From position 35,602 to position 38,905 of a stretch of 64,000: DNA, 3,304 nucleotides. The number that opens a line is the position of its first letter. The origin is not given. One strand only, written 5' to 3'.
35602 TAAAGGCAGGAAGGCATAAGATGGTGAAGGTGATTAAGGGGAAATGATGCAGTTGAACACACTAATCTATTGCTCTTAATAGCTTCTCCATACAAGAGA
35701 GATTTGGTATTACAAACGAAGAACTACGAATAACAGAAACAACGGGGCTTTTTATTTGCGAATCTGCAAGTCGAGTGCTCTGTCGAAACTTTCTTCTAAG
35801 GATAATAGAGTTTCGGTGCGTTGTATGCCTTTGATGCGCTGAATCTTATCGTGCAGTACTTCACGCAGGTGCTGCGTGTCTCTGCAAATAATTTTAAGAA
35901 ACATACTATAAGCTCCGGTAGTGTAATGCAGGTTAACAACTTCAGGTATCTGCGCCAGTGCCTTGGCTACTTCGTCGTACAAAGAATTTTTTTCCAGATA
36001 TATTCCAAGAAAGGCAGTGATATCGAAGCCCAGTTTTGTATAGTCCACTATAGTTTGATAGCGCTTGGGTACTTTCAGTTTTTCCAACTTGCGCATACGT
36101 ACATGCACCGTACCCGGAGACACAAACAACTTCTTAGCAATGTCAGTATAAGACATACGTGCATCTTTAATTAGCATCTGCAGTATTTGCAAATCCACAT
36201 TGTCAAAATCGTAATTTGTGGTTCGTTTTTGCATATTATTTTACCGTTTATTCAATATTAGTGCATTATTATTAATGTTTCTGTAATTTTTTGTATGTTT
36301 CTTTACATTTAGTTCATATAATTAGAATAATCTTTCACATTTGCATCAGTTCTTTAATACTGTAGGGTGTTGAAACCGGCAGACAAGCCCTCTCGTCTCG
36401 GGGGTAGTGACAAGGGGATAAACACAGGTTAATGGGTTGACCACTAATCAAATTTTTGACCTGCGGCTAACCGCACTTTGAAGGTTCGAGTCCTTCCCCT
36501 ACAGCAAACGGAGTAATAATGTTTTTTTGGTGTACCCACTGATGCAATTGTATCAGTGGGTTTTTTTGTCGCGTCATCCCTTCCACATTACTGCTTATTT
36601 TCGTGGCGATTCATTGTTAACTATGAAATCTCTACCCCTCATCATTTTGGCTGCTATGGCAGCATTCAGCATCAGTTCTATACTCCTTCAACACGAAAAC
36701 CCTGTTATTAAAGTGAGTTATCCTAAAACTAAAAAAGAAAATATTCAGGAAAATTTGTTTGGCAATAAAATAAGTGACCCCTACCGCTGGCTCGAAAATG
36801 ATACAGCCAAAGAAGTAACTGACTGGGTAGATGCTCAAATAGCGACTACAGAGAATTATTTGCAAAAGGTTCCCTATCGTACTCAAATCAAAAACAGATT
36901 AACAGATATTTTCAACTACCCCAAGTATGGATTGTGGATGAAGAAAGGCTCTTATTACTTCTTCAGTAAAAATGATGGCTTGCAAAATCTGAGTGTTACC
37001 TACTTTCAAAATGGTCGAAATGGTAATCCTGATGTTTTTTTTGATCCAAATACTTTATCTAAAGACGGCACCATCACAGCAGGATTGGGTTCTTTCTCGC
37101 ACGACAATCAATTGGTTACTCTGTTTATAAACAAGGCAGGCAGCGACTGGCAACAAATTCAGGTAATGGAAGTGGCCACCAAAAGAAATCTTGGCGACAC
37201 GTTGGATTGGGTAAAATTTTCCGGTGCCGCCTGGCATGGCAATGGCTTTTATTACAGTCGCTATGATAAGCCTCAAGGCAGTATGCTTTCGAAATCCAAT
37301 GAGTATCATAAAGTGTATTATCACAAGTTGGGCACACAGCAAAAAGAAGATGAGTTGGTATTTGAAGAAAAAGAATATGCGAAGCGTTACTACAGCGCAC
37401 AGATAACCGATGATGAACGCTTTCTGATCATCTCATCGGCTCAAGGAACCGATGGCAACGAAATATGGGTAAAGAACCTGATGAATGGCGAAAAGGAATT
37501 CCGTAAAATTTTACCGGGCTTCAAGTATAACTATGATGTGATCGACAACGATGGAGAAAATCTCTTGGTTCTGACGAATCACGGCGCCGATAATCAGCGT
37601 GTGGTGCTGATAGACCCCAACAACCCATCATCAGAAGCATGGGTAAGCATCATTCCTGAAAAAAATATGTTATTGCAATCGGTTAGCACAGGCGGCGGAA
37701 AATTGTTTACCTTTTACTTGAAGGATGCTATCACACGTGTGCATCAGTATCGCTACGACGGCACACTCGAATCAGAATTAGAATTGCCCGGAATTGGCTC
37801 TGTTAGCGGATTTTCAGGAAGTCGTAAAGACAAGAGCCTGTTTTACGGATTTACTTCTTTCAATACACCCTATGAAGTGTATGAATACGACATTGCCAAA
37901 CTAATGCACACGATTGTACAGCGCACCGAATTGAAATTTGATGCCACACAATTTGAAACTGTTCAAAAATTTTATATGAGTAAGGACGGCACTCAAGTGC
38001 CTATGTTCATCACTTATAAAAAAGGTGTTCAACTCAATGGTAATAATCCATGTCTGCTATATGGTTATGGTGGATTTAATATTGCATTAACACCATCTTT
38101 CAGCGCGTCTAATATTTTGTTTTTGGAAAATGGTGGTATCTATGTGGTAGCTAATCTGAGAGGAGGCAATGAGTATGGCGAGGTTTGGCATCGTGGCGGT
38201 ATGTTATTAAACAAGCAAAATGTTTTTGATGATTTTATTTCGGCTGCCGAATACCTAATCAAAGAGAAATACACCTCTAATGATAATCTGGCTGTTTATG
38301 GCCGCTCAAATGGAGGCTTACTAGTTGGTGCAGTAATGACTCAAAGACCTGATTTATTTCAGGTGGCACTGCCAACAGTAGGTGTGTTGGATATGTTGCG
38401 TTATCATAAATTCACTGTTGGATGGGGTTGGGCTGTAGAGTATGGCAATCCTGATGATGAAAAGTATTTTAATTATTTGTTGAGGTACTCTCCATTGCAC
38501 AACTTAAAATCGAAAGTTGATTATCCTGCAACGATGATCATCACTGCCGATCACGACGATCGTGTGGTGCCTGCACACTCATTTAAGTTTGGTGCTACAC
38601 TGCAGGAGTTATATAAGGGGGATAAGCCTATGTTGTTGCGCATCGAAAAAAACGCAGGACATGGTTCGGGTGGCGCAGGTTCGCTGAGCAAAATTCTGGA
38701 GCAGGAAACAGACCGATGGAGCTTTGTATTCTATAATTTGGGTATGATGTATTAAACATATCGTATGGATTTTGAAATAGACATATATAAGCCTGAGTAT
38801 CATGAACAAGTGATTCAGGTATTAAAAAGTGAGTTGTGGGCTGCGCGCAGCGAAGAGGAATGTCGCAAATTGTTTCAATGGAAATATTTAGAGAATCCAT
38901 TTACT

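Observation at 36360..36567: Oversized (~145 nt) tRNA-like RNA gene with a 75-nt insertion between the anticodon-like arm and the T arm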

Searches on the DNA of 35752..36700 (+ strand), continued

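Call 88: search_with_rna_model(model_id=R1, sources=[window, L316, L317, L319, L197, L201, L202, L205, L206, L207, L208, L209, L212, L215, L217, L218, L219, L220, L221, L222, L223, L224, L225, L226, L227, L229, L231, L234, L235, L236, L238, L240, L246, L247, L250, L251, L254, L255, L256, L258, L259, L262, L264, L265, L266, L267, L268, L271, L272, L273, L277, L278, L279, L280, L283, L284, L285, L286, L288, L289, L292, L293, L294, L295, L296, L298, L302, L303, L304, L305, L306, L308, L313, L314, L315], max_evalue=1e-15, make_alignment=true)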
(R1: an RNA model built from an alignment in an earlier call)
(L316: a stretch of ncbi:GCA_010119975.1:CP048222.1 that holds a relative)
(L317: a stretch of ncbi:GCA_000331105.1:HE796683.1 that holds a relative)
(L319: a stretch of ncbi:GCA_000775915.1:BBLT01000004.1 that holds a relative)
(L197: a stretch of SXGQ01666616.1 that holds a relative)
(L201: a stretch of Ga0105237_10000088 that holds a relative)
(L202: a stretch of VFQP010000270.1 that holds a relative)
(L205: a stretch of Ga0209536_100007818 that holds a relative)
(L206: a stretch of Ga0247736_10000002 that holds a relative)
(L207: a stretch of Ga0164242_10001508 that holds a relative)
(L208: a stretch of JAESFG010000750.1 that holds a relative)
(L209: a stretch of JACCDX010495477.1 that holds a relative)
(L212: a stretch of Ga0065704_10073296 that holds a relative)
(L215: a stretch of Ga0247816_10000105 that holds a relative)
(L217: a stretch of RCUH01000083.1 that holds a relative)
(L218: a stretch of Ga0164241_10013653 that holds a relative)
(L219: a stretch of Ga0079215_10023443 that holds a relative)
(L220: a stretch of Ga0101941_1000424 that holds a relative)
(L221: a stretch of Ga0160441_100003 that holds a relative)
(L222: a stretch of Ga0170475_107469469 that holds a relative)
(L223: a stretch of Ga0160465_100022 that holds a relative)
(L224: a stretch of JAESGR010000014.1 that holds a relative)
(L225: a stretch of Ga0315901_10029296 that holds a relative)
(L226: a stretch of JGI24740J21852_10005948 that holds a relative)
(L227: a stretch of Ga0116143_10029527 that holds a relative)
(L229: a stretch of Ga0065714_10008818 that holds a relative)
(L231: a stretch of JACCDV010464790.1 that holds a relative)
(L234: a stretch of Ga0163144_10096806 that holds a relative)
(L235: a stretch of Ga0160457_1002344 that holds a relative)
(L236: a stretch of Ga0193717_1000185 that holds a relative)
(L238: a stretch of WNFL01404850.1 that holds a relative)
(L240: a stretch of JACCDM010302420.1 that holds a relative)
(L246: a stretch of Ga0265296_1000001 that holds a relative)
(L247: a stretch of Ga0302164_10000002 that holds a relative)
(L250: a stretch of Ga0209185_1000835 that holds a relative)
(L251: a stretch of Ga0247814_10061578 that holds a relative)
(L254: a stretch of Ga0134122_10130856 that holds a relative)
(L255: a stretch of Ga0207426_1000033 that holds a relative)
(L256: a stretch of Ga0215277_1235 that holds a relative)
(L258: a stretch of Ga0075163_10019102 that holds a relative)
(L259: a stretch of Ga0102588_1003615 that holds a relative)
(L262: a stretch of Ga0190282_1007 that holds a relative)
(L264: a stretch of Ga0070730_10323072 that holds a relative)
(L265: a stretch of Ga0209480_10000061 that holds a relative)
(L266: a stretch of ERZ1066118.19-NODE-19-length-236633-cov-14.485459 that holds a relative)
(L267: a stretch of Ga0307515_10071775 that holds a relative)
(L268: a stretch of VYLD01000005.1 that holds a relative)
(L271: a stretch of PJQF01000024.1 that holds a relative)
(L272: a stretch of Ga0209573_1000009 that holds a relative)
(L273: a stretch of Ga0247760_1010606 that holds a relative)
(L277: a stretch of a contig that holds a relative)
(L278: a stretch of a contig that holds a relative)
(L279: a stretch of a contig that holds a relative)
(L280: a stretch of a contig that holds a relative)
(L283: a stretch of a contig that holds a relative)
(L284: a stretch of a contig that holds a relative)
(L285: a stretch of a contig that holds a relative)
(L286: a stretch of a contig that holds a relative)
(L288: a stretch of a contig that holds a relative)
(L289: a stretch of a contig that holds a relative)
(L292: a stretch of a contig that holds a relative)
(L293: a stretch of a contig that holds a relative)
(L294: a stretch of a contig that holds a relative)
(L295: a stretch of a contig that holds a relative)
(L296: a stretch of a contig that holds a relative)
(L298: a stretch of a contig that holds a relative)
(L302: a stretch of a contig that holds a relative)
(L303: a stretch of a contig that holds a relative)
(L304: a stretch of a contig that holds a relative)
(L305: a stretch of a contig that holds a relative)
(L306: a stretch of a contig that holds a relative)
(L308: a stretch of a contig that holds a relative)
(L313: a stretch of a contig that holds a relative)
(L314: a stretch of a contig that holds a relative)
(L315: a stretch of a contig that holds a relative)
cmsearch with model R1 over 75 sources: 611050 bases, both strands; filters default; matches with E-value up to 1e-15: 96.
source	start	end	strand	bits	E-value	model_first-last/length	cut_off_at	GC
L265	11708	11857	+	157.7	7.5e-42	1-151/151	no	0.49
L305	10739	10888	+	157.3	9.4e-42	1-151/151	no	0.49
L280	10808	10956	-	154.7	5.1e-41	1-151/151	no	0.5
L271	3598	3746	-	152.3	2.3e-40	1-151/151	no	0.51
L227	3340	3488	+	152.2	2.6e-40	1-151/151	no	0.5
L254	1116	1264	-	152.1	2.8e-40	1-151/151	no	0.52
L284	1162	1309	+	152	2.9e-40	1-151/151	no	0.51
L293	1892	2042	-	151.6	3.8e-40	1-151/151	no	0.52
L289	1824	1972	+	151.3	4.7e-40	1-151/151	no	0.51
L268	6782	6930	-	151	5.7e-40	1-151/151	no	0.52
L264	61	209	-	150.3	8.7e-40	1-151/151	no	0.52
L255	399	543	-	149.9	1.2e-39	1-151/151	no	0.5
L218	5611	5759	+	149.7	1.3e-39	1-151/151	no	0.49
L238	1246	1395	-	149.7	1.3e-39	1-151/151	no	0.52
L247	54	202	+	149.7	1.3e-39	1-151/151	no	0.52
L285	550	695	-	149.3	1.6e-39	1-151/151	no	0.52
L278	6753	6905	+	148.9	2.2e-39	1-151/151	no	0.48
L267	25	172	+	148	3.9e-39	1-151/151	no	0.49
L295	1713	1857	+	147.7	4.7e-39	1-151/151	no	0.49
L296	7572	7715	-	147.7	4.7e-39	1-151/151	no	0.52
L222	2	148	+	147.6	4.9e-39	1-151/151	no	0.5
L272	5918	6066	-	146.8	8.6e-39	1-151/151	no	0.53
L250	3627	3772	+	146.6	9.4e-39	1-151/151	no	0.47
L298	7977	8121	+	146.4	1.1e-38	1-151/151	no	0.52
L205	7061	7209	+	145.5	1.9e-38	1-151/151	no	0.56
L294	3197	3345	+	145.3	2.2e-38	1-151/151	no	0.54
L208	9941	10087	+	145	2.7e-38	1-151/151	no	0.54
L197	725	869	-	144.4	3.9e-38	1-151/151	no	0.52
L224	5011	5157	+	144.2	4.5e-38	1-151/151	no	0.51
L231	9095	9239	+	144.1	4.8e-38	1-151/151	no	0.52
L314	2404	2548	-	143.8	5.9e-38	1-151/151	no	0.52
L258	6533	6683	-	142.8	1.1e-37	1-151/151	no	0.52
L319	3712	3858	-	142.7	1.2e-37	1-151/151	no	0.46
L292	680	827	-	142.5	1.4e-37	1-151/151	no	0.52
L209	2898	3042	+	142.3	1.6e-37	1-151/151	no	0.51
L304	3174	3321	-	141.6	2.4e-37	1-151/151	no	0.49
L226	2834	2977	+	141.6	2.5e-37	1-151/151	no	0.53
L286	93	238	-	141.2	3.1e-37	1-151/151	no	0.55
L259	4415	4558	+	141.2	3.1e-37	1-151/151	no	0.51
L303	2349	2492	-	141.2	3.1e-37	1-151/151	no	0.51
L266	2749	2895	-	141.2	3.2e-37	1-151/151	no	0.54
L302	6552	6696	-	141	3.5e-37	1-151/151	no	0.52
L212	1223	1366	-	140.6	4.6e-37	1-151/151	no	0.52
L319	3514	3660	-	140.5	4.8e-37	1-151/151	no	0.48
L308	1639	1788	-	139.9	7.4e-37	1-151/151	no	0.52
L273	512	667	-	138.2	2.2e-36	1-151/151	no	0.54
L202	10934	11077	+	137.4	3.7e-36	1-151/151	no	0.47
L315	4661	4804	-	137.4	3.7e-36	1-151/151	no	0.47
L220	4019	4164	-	137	4.8e-36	1-151/151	no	0.51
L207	1421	1566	-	136.6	6.3e-36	1-151/151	no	0.48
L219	1606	1761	-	136.3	7.3e-36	1-151/151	no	0.51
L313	5048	5191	+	136.2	7.8e-36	1-151/151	no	0.47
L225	3545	3693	+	136.2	8.3e-36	1-151/151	no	0.54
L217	410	553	-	136.1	8.6e-36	1-151/151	no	0.46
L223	8039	8182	-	136.1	8.6e-36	1-151/151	no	0.46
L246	6065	6208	+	136.1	8.6e-36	1-151/151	no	0.46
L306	6195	6338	+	136.1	8.6e-36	1-151/151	no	0.46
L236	3899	4042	-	135.9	9.5e-36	1-151/151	no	0.46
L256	3581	3724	+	135.9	9.5e-36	1-151/151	no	0.46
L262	3436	3579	+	135.9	9.5e-36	1-151/151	no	0.46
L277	1362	1510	+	135.8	1e-35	1-151/151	no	0.54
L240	530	674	+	135.2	1.5e-35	1-151/151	no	0.51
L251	923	1066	-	133.9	3.5e-35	1-151/151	no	0.48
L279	1791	1935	-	133.9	3.6e-35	1-151/151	no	0.46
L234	2260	2405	+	133.5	4.7e-35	1-151/151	no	0.54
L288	5147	5290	+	133.3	5.3e-35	1-151/151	no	0.45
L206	2504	2648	+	133.1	5.9e-35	1-151/151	no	0.46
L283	1238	1382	+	133.1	5.9e-35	1-151/151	no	0.46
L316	3717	3859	-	132.9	6.9e-35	1-151/151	no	0.52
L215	850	992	-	132.5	8.6e-35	1-151/151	no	0.48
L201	4569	4713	-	131.3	1.9e-34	1-151/151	no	0.48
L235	2948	3090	-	131.3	2e-34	1-151/151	no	0.48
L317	3667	3826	-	113.3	2.2e-29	1-151/151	no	0.57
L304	3361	3517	-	112.2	4.3e-29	1-151/151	no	0.55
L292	845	1004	-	110.5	1.3e-28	1-151/151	no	0.52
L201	4786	4895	-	101.9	3.6e-26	1-151/151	no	0.55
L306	6030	6139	+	101.7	4e-26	1-151/151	no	0.54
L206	2372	2481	+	101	6e-26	1-151/151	no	0.53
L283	1106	1215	+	101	6e-26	1-151/151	no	0.53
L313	4872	4981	+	100.9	6.8e-26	1-151/151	no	0.51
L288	4965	5074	+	100.4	9.2e-26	1-151/151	no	0.53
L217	626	735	-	100.2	1e-25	1-151/151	no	0.53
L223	8252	8361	-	100.2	1e-25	1-151/151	no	0.53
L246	5878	5987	+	100.2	1e-25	1-151/151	no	0.53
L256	3417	3526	+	99.2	2e-25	1-151/151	no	0.54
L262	3272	3381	+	99.2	2e-25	1-151/151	no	0.54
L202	10748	10859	+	99.2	2e-25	1-151/151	no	0.5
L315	4879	4990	-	99.2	2e-25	1-151/151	no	0.51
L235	3113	3222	-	99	2.3e-25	1-151/151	no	0.55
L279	1960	2069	-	98.1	4e-25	1-151/151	no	0.53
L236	4099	4207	-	94.5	4.1e-24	1-151/151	no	0.53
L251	1121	1229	-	93.8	6.5e-24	1-151/151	no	0.54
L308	1822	1931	-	89.8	8.7e-23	1-151/151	no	0.54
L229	2343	2458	-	88.1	2.6e-22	29-151/151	5'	0.45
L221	12736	12849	-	84.3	2.9e-21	31-151/151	5'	0.44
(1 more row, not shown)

Alignment A5: 96 matches aligned to the model, 224 columns, each read 5' to 3' on its own strand. Consensus structure (alignment columns), stored with it:
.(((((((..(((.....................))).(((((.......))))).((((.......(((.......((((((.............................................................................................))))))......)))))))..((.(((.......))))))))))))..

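Call 98: search_rna_families(sources=[L316, L317, L319, L206, L265], threshold=evalue, max_evalue=1)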
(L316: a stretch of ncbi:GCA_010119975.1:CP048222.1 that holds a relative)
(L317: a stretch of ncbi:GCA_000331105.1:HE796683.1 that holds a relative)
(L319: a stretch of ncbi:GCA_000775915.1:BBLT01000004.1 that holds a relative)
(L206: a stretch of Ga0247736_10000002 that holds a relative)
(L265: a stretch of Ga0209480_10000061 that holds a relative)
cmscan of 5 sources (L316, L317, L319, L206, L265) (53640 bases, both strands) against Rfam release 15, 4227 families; matches with E-value up to 1: 4.
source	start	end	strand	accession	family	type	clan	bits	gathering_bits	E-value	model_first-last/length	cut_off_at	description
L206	1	91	+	RF00001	5S_rRNA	Gene; rRNA;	CL00113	61.5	38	1.5e-10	23-120/120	5'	5S ribosomal RNA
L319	3327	3459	+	RF02449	ncr1015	Gene; sRNA;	-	33.7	60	0.44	1-121/121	no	Bacillus sRNA ncr1015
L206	2686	2749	+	RF01859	Phe_leader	Cis-reg; leader;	-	28.8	55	0.92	1-125/125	no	Phenylalanine leader peptide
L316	3584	3623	-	RF00489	ctRNA_p42d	Gene; antisense;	-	24.4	50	0.54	1-46/46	no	ctRNA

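Call 106: search_with_rna_model(model_id=R1, sources=[L321, L322, L323, L324, L325, L326, L327, L328], max_evalue=0.01)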
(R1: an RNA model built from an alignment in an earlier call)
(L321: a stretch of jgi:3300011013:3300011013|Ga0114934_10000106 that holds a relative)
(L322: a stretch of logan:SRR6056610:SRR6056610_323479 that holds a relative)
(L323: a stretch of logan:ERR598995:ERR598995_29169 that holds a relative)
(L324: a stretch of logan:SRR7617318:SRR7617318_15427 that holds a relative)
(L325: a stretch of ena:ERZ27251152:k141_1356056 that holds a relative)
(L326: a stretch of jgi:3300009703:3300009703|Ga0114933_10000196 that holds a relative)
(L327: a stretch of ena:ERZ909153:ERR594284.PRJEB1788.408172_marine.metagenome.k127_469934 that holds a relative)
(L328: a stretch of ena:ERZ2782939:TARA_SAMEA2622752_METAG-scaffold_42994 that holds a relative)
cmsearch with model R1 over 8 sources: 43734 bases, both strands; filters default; matches with E-value up to 0.01: 2.
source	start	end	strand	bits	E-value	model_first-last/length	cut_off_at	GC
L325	4871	4960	+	66.2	2.7e-17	1-151/151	no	0.51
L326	4871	4960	+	66.2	2.7e-17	1-151/151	no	0.51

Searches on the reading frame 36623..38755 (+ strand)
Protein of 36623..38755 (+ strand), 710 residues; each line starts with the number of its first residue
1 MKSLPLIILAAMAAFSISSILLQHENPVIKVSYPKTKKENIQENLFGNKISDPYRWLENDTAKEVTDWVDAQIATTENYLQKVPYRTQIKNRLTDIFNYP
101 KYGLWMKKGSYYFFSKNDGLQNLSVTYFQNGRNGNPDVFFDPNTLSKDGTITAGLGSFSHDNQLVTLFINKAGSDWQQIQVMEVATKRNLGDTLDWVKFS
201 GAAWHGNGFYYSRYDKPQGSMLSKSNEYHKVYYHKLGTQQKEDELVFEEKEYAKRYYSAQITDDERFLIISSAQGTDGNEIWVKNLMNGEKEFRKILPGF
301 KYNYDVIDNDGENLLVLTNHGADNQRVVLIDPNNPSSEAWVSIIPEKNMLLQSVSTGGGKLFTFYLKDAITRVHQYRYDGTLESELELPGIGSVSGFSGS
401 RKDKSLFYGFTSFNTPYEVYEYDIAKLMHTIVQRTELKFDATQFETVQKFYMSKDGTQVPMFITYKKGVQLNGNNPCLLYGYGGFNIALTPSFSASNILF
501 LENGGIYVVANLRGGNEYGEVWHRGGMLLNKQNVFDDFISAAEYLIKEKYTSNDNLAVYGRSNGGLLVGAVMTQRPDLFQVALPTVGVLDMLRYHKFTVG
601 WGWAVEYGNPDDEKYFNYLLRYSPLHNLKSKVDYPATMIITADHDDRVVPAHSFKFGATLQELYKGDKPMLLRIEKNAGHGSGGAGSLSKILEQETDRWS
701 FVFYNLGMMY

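Call 10: search_protein_families(library=pfam, proteins=[window:36623-38755:+])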
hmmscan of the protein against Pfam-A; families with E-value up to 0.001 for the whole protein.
window:36623-38755:+ (710 aa): 2 families
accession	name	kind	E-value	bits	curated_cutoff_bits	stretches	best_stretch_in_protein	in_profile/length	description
PF02897.21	Peptidase_S9_N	-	1.7e-119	399.7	24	1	35-432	3-411/414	Prolyl oligopeptidase, N-terminal beta-propeller domain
PF00326.27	Peptidase_S9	-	8.1e-60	202.4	22.6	1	491-706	1-210/213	Prolyl oligopeptidase family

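Call 11: find_related_loci(query=window:36623-38755:+, collection=genome_contigs, flank=3000)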
Query window:36623-38755:+ (710 aa) in genome_contigs; peptide patterns used: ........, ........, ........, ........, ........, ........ (x = any residue, [..] = any of these).
84 stretches matched a pattern; 18 encode a relative of the query (tblastn E <= 1e-3); 18 distinct loci.
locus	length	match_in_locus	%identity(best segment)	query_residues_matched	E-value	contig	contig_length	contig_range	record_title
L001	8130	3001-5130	82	1-710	0e+0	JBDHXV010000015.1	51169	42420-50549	MAG: Chitinophagales bacterium isolate AS-MESO-3CA.91 NODE_2613_length_51169_cov_4.259551, whole genome shotgun sequence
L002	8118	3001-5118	81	2-710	0e+0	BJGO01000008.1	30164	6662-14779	Bacteroidota bacterium LBMAG_Bacteroidetes_epi.bin4 DNA, sequence008, whole genome shotgun sequence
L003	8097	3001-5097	55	7-708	0e+0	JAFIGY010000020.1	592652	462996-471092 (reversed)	MAG: Chitinophaga niabensis isolate HJP_bin28 k141_183953, whole genome shotgun sequence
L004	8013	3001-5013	45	33-703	0e+0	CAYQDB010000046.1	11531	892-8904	MAG TPA_asm: uncultured Ignavibacteriales bacterium isolate binchicken_co34_486 genome assembly, contig: NODE_9712_lengt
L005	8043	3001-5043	53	25-705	0e+0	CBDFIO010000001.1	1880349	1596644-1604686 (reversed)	MAG: Saprospiraceae bacterium isolate 3d92eba2-e1af-4cc4-afc6-bf5a096eff62 genome assembly, contig: contig_1, whole geno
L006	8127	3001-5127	33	1-707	1e-125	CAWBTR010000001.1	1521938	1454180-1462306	MAG: uncultured Acidobacteriaceae bacterium isolate MFD00731.bin.1.198 genome assembly, contig: contig_22680, whole geno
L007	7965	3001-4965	34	49-707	1e-122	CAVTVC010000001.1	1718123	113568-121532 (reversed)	MAG: uncultured Acidobacteriaceae bacterium isolate MFD04967.bin.1.78 genome assembly, contig: contig_10140, whole genom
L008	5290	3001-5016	33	27-703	2e-120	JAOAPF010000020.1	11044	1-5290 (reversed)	MAG: Edaphobacter sp. isolate RYN_7 scaffold_1851227, whole genome shotgun sequence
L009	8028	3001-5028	33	27-707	3e-120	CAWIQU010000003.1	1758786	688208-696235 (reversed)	MAG: uncultured Acidobacteriaceae bacterium isolate MFD00964.bin.1.271 genome assembly, contig: contig_25931, whole geno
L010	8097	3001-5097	32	6-707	4e-119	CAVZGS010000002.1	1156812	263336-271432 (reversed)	MAG: uncultured Acidobacteriaceae bacterium isolate MFD04463.bin.2.175 genome assembly, contig: contig_13868, whole geno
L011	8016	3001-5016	32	27-703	5e-118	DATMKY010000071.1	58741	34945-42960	MAG TPA_asm: Edaphobacter sp. isolate SMAG_U12783 k141_183097, whole genome shotgun sequence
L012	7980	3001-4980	33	49-703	1e-117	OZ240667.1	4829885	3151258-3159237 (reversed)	MAG: uncultured Granulicella sp. isolate fa3bec8a-cfe5-4bd6-ba71-58f288440b9b genome assembly, chromosome: 1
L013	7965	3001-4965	34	49-707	2e-122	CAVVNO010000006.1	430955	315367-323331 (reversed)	MAG: uncultured Acidobacteriaceae bacterium isolate MFD05841.bin.1.238 genome assembly, contig: contig_32652, whole geno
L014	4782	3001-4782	33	26-621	1e-104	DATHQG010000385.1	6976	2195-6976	MAG TPA_asm: Edaphobacter sp. isolate SMAG_U12733 k141_1189066, whole genome shotgun sequence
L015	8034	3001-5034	33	26-707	9e-124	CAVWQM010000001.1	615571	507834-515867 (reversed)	MAG: uncultured Acidobacteriaceae bacterium isolate MFD04967.bin.1.10 genome assembly, contig: contig_11254, whole genom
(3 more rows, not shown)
